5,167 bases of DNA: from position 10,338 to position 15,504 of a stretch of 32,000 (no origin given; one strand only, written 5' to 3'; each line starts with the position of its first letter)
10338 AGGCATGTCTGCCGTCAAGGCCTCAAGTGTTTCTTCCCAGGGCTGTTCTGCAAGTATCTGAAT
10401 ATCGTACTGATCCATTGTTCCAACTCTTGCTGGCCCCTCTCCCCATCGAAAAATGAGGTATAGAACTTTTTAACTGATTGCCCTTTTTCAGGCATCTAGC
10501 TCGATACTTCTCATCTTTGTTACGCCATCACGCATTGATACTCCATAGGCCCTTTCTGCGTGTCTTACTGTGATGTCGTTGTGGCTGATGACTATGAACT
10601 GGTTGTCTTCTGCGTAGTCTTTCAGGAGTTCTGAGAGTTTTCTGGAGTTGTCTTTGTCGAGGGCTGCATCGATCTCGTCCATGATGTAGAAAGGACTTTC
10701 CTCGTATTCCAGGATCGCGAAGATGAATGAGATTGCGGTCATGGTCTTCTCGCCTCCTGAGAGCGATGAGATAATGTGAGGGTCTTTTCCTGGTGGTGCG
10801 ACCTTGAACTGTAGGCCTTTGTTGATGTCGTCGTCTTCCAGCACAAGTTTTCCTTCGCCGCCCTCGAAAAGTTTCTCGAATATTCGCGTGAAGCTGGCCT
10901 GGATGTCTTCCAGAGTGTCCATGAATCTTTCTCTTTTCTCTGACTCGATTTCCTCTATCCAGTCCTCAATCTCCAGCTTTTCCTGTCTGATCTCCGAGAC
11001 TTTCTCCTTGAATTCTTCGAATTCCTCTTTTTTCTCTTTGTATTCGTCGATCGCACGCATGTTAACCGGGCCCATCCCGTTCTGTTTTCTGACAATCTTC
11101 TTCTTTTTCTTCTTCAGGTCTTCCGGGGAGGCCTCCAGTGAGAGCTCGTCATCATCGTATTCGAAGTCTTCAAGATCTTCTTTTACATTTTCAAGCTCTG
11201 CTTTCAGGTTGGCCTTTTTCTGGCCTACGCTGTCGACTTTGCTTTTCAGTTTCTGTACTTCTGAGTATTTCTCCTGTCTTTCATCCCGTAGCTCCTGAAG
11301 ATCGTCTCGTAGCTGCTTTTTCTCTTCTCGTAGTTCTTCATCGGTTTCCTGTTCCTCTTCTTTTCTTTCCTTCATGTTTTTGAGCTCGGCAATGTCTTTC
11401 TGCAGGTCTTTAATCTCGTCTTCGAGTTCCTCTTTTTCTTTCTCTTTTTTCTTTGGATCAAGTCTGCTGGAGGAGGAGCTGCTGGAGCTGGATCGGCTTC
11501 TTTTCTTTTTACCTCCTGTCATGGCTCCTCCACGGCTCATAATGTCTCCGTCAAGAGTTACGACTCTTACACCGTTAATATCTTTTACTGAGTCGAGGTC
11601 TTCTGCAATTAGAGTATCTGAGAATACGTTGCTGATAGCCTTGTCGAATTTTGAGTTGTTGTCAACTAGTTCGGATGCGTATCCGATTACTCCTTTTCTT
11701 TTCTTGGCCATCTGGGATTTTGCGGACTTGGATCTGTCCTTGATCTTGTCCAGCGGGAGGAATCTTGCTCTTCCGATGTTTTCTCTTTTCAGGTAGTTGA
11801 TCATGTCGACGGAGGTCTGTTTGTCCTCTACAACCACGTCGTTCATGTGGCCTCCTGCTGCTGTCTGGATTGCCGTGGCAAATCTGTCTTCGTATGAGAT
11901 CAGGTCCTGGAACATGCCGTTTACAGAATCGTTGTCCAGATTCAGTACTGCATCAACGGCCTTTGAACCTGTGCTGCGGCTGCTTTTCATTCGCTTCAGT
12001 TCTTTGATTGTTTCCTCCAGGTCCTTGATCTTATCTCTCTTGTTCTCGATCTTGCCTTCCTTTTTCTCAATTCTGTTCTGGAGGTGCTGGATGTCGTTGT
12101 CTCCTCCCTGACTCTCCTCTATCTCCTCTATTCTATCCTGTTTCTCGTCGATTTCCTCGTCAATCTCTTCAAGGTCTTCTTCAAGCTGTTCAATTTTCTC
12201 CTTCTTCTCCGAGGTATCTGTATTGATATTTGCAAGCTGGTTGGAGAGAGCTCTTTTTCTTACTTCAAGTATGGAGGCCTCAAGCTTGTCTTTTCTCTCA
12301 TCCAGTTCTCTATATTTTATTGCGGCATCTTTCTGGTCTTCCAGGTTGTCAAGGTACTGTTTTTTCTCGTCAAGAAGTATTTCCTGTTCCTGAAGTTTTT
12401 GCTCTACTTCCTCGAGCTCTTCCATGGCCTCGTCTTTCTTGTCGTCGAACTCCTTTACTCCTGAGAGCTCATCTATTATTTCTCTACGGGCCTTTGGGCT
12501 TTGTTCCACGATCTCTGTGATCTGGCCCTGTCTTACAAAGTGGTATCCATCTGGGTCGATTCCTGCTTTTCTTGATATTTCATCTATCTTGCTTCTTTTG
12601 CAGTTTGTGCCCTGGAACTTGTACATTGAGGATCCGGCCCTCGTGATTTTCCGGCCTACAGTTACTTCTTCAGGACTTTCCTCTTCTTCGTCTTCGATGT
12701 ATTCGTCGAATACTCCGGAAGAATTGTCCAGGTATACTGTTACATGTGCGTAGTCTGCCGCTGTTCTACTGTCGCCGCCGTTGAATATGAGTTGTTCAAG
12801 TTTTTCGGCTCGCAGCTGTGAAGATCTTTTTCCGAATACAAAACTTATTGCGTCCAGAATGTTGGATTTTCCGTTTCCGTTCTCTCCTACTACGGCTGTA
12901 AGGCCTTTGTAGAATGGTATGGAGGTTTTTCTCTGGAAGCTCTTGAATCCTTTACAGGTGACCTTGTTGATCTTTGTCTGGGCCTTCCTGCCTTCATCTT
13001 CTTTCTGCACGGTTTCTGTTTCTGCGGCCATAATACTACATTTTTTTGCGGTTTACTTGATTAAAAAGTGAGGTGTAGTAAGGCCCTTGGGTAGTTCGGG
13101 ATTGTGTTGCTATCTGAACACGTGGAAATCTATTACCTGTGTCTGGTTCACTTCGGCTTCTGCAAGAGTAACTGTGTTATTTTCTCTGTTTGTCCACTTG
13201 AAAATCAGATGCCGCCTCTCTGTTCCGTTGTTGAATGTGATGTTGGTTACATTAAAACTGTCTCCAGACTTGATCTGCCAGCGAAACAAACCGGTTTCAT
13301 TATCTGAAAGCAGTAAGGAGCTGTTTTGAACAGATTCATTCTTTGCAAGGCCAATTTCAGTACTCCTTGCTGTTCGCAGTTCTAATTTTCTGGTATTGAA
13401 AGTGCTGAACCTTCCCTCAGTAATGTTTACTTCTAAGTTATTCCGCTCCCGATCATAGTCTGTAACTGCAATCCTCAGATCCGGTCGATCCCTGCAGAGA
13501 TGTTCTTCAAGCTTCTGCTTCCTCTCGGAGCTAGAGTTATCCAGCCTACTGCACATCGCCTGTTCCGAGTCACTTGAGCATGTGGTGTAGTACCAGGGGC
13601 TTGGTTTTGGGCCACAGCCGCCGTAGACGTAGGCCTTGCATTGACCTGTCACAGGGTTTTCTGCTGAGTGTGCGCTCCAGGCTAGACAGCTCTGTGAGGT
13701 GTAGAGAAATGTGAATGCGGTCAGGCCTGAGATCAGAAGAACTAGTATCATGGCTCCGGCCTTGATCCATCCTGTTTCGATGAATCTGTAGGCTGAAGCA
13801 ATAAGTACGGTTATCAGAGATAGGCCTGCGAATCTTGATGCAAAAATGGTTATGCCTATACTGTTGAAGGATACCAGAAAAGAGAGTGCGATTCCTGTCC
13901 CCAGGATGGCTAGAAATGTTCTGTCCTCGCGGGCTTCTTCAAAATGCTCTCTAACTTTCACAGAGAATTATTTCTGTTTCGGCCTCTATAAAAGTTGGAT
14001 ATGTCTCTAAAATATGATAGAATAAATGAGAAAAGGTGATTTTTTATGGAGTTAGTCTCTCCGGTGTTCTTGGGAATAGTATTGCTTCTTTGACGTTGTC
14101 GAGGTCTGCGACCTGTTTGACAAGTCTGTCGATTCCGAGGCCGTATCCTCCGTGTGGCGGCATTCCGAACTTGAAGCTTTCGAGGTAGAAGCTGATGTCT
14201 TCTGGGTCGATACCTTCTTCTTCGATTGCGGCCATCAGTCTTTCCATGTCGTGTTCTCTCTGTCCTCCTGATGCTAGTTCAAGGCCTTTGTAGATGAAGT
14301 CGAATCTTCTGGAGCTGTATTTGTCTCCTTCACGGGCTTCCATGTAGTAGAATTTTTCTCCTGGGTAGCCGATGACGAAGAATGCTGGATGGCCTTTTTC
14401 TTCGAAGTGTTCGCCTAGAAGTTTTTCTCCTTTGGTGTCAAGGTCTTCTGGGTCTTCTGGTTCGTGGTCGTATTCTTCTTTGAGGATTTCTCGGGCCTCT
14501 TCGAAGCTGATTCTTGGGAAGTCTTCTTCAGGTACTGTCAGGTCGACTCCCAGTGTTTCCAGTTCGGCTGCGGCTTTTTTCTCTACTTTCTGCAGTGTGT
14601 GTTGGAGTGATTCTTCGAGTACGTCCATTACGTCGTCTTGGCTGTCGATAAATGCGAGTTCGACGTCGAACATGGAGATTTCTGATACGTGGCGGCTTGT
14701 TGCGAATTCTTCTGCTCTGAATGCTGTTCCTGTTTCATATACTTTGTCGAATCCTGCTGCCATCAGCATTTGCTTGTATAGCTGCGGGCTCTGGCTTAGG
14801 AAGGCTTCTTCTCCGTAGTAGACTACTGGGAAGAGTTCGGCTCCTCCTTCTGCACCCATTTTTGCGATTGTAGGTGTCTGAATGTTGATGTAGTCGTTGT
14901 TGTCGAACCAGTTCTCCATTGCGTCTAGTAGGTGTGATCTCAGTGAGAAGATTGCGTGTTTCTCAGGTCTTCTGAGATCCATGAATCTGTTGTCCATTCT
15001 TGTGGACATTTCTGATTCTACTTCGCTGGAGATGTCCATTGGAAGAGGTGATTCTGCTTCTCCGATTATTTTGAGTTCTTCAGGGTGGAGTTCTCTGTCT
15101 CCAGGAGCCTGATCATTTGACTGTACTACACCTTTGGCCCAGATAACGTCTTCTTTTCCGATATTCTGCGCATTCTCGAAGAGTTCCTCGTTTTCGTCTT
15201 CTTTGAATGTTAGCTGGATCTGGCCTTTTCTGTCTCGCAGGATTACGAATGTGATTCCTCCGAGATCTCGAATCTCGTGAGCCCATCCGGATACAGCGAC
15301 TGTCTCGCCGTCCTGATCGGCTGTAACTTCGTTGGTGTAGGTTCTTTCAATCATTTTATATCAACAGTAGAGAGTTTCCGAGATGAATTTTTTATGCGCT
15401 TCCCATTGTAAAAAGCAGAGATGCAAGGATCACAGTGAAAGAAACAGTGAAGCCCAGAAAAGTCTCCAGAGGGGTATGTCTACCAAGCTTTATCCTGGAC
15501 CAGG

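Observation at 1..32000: AGGCCT is a highly iterated palindrome (HIP1-like), about 15-fold over-represented in genes of both strands, all codon phases and spacers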

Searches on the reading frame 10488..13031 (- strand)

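Call 5: search_protein_families(library=ncbifam, proteins=[window:10488-13031:-])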
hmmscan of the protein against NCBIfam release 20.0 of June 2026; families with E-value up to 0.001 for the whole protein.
window:10488-13031:- (847 aa): 41 families (the best 25 are shown)
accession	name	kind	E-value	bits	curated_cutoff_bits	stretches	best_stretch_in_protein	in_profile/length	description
TIGR02169.1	SMC_prok_A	equivalog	5.4e-205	683.4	729.4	3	21-347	2-323/1165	chromosome segregation protein SMC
TIGR02168.1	SMC_prok_B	equivalog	1.5e-180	602.5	567.35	3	527-845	850-1181/1181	chromosome segregation protein SMC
NF045487.1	ASRP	equivalog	4.2e-30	104.9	300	2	522-815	308-588/593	archaea-specific SMC-related protein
NF003034.1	PRK03918.1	equivalog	3.1e-19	68.5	700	3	20-353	2-293/878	DNA double-strand break repair ATPase Rad50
NF002244.0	PRK01156.1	equivalog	7.5e-15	54.1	847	2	21-234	3-203/895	DNA double-strand break repair ATPase Rad50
NF045780.1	TrlF_fam_ATP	equivalog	1.9e-14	53.4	350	1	13-253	287-517/944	TrlF family AAA-like ATPase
NF041034.1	Rad50_Sulf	equivalog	2.7e-13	48.7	1000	1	20-349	2-303/872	DNA double-strand break repair ATPase Rad50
TIGR00634.1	recN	equivalog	4.5e-12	45.7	407.85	1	35-154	15-126/563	DNA repair protein RecN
NF041035.1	Rad50_Halo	equivalog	2.3e-11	42.8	1000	1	20-469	2-407/883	DNA double-strand break repair ATPase Rad50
NF002572.0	PRK02224.1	equivalog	2.7e-11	42.5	1087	1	20-189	2-158/888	DNA double-strand break repair ATPase Rad50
NF053563.1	Rkd4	equivalog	1.1e-10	40.4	860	1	20-85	2-68/747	arcadin-4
TIGR03608.1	L_ocin_972_ABC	subfamily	4.9e-09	35.9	254.85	1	752-823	130-198/206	putative bacteriocin export ABC transporter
NF040873.1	AztA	equivalog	4.2e-07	29.7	220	0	44-76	20-52/191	zinc ABC transporter ATP-binding protein AztA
NF010178.0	PRK13657.1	equivalog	4.5e-07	28.7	733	1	755-827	470-538/588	glucan ABC transporter ATP-binding protein/ permease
NF007601.2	PRK10247.1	equivalog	4.7e-07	29.5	292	1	753-827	128-200/204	iron efflux ABC transporter ATP-binding subunit FetA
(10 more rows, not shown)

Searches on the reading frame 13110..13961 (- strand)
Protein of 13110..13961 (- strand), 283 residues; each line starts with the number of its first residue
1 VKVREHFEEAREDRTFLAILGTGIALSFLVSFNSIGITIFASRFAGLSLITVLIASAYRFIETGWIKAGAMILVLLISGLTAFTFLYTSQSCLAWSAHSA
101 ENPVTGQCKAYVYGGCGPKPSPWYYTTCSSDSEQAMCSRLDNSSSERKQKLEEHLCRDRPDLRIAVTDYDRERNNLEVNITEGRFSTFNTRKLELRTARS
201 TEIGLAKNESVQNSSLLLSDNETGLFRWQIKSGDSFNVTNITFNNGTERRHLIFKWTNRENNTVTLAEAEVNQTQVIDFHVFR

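Call 7: search_protein_families(library=ncbifam, proteins=[window:13110-13961:-])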
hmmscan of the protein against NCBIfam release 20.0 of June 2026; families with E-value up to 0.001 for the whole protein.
window:13110-13961:- (283 aa): 0 families

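Call 39: search_protein_families(library=pfam, max_evalue=0.01, proteins=[window:13110-13961:-])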
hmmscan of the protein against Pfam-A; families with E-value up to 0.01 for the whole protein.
window:13110-13961:- (283 aa): 0 families

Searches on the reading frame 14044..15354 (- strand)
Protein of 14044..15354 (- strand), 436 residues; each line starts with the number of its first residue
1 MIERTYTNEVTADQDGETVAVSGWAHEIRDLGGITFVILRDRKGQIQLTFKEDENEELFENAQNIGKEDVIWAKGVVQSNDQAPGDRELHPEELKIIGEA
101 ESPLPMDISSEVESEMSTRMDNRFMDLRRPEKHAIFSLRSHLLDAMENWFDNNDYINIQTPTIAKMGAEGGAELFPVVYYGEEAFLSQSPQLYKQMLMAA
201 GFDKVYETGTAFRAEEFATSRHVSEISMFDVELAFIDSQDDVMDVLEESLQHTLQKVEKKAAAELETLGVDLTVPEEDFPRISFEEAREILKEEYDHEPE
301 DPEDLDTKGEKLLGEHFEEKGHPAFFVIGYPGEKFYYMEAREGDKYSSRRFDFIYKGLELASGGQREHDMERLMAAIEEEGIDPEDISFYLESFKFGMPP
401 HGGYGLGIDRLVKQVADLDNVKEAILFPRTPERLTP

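Call 7: search_protein_families(library=ncbifam, proteins=[window:14044-15354:-])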
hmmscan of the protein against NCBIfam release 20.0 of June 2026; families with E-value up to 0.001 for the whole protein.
window:14044-15354:- (436 aa): 17 families
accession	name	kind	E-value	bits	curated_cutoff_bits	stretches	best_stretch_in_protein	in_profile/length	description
NF003483.0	PRK05159.1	equivalog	5.9e-166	552.7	353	1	2-436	3-438/438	aspartate--tRNA(Asn) ligase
TIGR00458.1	aspS_nondisc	equivalog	2.4e-136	455.1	368.4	1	6-436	2-428/428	aspartate--tRNA(Asn) ligase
NF003037.0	PRK03932.1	equivalog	6.9e-84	282.4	414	1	11-435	11-450/451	asparagine--tRNA ligase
TIGR00457.1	asnS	equivalog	7.8e-80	268.9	342.6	1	12-435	12-454/455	asparagine--tRNA ligase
NF001750.0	PRK00476.1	equivalog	1.3e-76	258.2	443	2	3-287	5-282/590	aspartate--tRNA ligase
TIGR00459.1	aspS_bact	equivalog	7.2e-72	242.6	373.85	2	4-288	4-278/586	aspartate--tRNA ligase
NF001756.1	PRK00484.1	subfamily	1.3e-49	169.2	468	1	10-429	45-484/488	lysine--tRNA ligase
TIGR00499.1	lysS_bact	equivalog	3.1e-44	151.4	427.6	1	11-429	48-491/496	lysine--tRNA ligase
NF005052.0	PRK06462.1-1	equivalog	1.9e-41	142.3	368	1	127-431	40-347/353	asparagine synthetase A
NF009460.0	PRK12820.1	equivalog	7.7e-41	140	1379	2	3-288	22-311/723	bifunctional aspartyl-tRNA synthetase/aspartyl/glutamyl-tRNA amidotransferase subunit C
NF002821.0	PRK02983.1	equivalog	1.3e-34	119.5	742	2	8-257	651-899/1102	bifunctional lysylphosphatidylglycerol synthetase/lysine--tRNA ligase LysX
NF005054.0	PRK06462.1-4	equivalog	9.1e-32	110.4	309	1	126-432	15-313/318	asparagine synthetase A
NF009101.0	PRK12445.1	subfamily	2.5e-28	98.9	1026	2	19-258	68-306/505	lysine--tRNA ligase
TIGR00462.1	genX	equivalog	7.2e-21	74.9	286.9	1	138-427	3-304/304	EF-P lysine aminoacylase EpmA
NF006828.0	PRK09350.1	equivalog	1.3e-20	74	264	1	135-428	15-321/325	elongation factor P--(R)-beta-lysine ligase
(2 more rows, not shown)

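Call 54: find_related_loci(query=window:14044-15354:-, collection=metagenome_contigs, flank=10000)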
Query window:14044-15354:- (436 aa) in metagenome_contigs; peptide patterns used: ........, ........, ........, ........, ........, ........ (x = any residue, [..] = any of these).
61 stretches matched a pattern; 17 encode a relative of the query (tblastn E <= 1e-3); 17 distinct loci.
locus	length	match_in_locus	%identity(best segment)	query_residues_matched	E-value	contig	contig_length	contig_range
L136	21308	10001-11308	92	1-436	0e+0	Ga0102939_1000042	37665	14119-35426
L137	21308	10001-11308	80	1-436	0e+0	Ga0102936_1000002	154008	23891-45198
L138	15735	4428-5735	80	1-436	0e+0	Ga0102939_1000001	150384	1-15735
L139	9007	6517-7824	79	1-436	0e+0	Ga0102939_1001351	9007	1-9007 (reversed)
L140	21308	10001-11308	78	1-436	0e+0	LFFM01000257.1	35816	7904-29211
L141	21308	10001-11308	77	1-436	0e+0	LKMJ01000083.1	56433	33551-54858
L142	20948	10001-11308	75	1-436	0e+0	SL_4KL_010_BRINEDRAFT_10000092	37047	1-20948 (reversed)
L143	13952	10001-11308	78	1-436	0e+0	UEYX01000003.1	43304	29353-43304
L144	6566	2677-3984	77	1-436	0e+0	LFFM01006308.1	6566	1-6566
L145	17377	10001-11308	78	1-436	0e+0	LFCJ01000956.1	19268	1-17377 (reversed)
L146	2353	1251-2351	81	1-367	0e+0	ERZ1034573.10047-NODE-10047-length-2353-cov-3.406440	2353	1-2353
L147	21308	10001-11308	79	1-436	0e+0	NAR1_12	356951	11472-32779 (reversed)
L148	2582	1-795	84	172-436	4e-149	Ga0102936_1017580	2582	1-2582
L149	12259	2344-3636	45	3-436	2e-119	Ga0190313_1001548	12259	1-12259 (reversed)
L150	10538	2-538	87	258-436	9e-91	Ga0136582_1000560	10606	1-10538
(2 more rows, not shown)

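Call 76: find_homologous_proteins(query=window:14044-15354:-, max_evalue=1e-60)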
Query window:14044-15354:- (436 aa): 4072 proteins with E <= 1e-60 among 8000 candidates; the best 120 are listed.
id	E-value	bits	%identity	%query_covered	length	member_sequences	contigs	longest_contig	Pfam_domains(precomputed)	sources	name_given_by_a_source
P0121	5.2e-289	976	100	100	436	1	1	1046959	PF01336.32,PF00152.26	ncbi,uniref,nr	ncbi:aspartate--tRNA(Asn) ligase [Candidatus Nanohalovita haloferacivicina]|uniref:aspartate--tRNA(A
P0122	2.7e-270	914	93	100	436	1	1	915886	PF01336.32,PF00152.26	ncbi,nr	ncbi:aspartate--tRNA(Asn) ligase [Candidatus Nanohaloarchaea archaeon]|nr:aspartate--tRNA(Asn) ligas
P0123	8.7e-269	910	93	100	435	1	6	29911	PF01336.32,PF00152.26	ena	-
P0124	9.0e-269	909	92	100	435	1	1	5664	PF01336.32,PF00152.26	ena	-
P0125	2.0e-268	908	92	100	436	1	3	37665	PF01336.32,PF00152.26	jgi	-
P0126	6.4e-268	907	92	100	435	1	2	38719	PF01336.32,PF00152.26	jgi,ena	-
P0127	6.7e-268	907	92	100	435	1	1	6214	PF01336.32,PF00152.26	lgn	-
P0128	4.4e-267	904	92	100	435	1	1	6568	PF01336.32,PF00152.26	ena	-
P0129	4.5e-267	904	92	100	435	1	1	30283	PF01336.32,PF00152.26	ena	-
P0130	5.5e-267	904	92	100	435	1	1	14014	PF01336.32,PF00152.26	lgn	-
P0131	1.9e-266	902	92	100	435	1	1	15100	PF01336.32,PF00152.26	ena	-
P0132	9.1e-266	900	92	100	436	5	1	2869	PF01336.32,PF00152.26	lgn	-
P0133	3.3e-265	898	91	100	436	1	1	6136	PF01336.32,PF00152.26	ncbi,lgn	ncbi:MAG: aspartate--tRNA(Asn) ligase [Candidatus Nanohaloarchaea archaeon]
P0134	1.9e-252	856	86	100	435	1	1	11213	PF01336.32,PF00152.26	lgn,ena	-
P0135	1.1e-248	843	83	100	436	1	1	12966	PF01336.32,PF00152.26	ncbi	ncbi:MAG: aspartate--tRNA(Asn) ligase [Candidatus Nanohaloarchaea archaeon]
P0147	1.2e-238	810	80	100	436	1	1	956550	PF01336.32,PF00152.26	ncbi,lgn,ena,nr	ncbi:MAG: aspartate--tRNA(Asn) ligase [Nanohaloarchaea archaeon SW_7_43_1]|nr:MAG: aspartate--tRNA(A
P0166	7.8e-237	804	81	100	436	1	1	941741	PF01336.32,PF00152.26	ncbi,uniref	ncbi:aspartate--tRNA(Asn) ligase [Candidatus Nanohalococcus occultus]|uniref:aspartate--tRNA(Asn) li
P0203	1.1e-230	784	82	97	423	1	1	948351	PF01336.32,PF00152.26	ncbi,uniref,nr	ncbi:Aspartyl/asparaginyl-tRNA synthetase [Candidatus Nanohalococcus occultus]|uniref:Aspartate--tRN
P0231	9.8e-223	758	75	100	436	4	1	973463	PF01336.32,PF00152.26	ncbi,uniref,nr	ncbi:aspartate--tRNA(Asn) ligase [Candidatus Nanohalobium constans]|uniref:Aspartate--tRNA(Asp/Asn) 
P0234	3.9e-222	756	74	100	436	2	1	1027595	PF01336.32,PF00152.26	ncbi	-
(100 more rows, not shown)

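Call 77: find_encoding_contigs(protein=P0166, flank=10000, max_places=1)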
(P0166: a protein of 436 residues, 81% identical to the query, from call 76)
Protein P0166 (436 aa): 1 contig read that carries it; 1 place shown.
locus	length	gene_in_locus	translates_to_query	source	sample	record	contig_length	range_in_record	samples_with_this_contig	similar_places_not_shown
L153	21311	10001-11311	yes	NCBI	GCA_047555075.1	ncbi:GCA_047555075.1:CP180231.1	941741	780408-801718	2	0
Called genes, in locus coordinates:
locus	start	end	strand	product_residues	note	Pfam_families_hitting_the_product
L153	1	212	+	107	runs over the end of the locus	-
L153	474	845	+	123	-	-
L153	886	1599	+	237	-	-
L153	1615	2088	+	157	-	-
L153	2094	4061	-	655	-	-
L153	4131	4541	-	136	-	-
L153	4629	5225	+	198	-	PF00300:His_Phos_1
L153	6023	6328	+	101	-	PF00639:Rotamase, PF13145:Rotamase_2, PF13616:Rotamase_3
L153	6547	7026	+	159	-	PF00416:Ribosomal_S13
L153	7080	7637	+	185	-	PF01479:S4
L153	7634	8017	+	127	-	PF00411:Ribosomal_S11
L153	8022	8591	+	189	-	PF01193:RNA_pol_L, PF01000:RNA_pol_A_bac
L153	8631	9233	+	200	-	-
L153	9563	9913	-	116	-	-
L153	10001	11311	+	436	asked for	PF01336:tRNA_anti-codon, PF00152:tRNA-synt_2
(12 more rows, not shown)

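Call 78: find_encoding_contigs(protein=P0231, flank=10000, max_places=1)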
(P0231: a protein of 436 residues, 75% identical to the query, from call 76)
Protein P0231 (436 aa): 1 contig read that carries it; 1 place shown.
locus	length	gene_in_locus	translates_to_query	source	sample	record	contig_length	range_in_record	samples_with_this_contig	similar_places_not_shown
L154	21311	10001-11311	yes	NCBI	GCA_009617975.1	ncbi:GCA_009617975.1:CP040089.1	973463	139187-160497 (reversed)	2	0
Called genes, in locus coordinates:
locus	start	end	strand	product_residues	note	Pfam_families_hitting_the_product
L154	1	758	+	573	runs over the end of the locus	PF00587:tRNA-synt_2b, PF03129:HGTP_anticodon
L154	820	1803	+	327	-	PF01428:zf-AN1, PF01694:Rhomboid, PF08551:DUF1751 (weak)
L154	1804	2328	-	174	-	-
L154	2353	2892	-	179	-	PF02778:tRNA_int_endo_N, PF01974:tRNA_int_endo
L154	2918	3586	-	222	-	PF01351:RNase_HII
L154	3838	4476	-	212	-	PF14528:LAGLIDADG_3 (faint)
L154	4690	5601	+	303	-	PF00480:ROK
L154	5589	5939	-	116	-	PF07366:SnoaL (weak), PF12680:SnoaL_2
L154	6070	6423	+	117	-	PF01155:HypA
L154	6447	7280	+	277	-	PF00961:LAGLIDADG_1 (faint), PF14528:LAGLIDADG_3 (weak)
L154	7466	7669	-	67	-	-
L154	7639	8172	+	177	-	PF08241:Methyltransf_11, PF01209:Ubie_methyltran (weak), PF13649:Methyltransf_25, PF13847:Methyltransf_31 (weak)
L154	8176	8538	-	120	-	-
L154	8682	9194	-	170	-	PF22769:DCD, PF00692:dUTPase (weak)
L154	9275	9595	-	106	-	-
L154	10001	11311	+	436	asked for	PF01336:tRNA_anti-codon, PF00152:tRNA-synt_2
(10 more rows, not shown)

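Call 82: find_encoding_contigs(protein=P0121, flank=10000, max_places=2)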
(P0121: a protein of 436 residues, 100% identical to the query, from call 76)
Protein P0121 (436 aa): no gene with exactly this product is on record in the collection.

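Call 85: find_encoding_contigs(protein=P0203, flank=10000, max_places=1)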
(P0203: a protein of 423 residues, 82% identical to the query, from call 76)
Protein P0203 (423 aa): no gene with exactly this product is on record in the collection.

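Call 86: find_encoding_contigs(protein=P0147, flank=10000, max_places=1)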
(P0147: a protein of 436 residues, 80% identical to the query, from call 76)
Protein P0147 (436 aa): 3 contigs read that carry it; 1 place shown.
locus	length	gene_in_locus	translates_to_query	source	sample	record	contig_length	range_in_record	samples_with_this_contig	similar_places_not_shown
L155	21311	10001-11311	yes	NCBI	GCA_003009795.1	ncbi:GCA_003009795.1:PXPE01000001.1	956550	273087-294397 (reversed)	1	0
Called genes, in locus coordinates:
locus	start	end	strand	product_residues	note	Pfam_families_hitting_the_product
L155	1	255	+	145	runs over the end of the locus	PF00828:Ribosomal_L27A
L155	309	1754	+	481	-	PF00344:SecY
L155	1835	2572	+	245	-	PF13858:DUF4199 (weak), PF01956:EMC3_TMCO1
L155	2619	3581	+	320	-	PF08068:DKCLD, PF01509:TruB_N, PF16198:TruB_C_2, PF01472:PUA, PF26292:PUA_elF2D (faint)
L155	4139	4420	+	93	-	PF13145:Rotamase_2, PF13616:Rotamase_3, PF00639:Rotamase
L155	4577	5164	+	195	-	-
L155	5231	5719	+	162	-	PF00416:Ribosomal_S13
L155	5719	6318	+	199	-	PF01479:S4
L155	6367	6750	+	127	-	PF00411:Ribosomal_S11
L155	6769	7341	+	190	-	PF01193:RNA_pol_L, PF01000:RNA_pol_A_bac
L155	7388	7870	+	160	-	-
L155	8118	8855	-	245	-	PF26426:DUF8116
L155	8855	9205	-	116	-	-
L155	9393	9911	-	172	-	PF22769:DCD, PF00692:dUTPase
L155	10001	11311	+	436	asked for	PF01336:tRNA_anti-codon, PF00152:tRNA-synt_2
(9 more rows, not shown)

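Call 87: find_encoding_contigs(protein=P0234, flank=10000, max_places=1)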
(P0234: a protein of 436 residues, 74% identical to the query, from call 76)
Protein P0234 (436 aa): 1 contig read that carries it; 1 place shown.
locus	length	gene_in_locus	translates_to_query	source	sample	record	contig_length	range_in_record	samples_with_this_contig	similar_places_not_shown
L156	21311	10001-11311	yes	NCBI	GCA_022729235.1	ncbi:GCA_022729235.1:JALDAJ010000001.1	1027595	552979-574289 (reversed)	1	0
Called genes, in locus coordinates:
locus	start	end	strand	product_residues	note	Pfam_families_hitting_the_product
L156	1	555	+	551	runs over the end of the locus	PF00999:Na_H_Exchanger, PF02254:TrkA_N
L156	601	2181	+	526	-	PF00343:Phosphorylase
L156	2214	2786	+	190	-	PF19974:TCAD9 (weak), PF00069:Pkinase (weak), PF01163:RIO1, PF01636:APH (faint), PF06293:Kdo (weak)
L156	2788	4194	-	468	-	PF03703:bPH_2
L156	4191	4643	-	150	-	PF03703:bPH_2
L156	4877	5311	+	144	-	PF08069:Ribosomal_S13_N, PF00312:Ribosomal_S15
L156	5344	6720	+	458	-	PF01368:DHH, PF21763:DHH_CID, PF02272:DHHA1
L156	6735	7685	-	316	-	-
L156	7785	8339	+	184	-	PF01015:Ribosomal_S3Ae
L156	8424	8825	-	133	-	PF07291:MauE, PF07681:DoxX, PF04173:DoxD (weak)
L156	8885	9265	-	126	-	-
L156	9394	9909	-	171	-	PF22769:DCD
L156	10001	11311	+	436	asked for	PF01336:tRNA_anti-codon, PF00152:tRNA-synt_2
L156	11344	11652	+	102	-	PF01741:MscL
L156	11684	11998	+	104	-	-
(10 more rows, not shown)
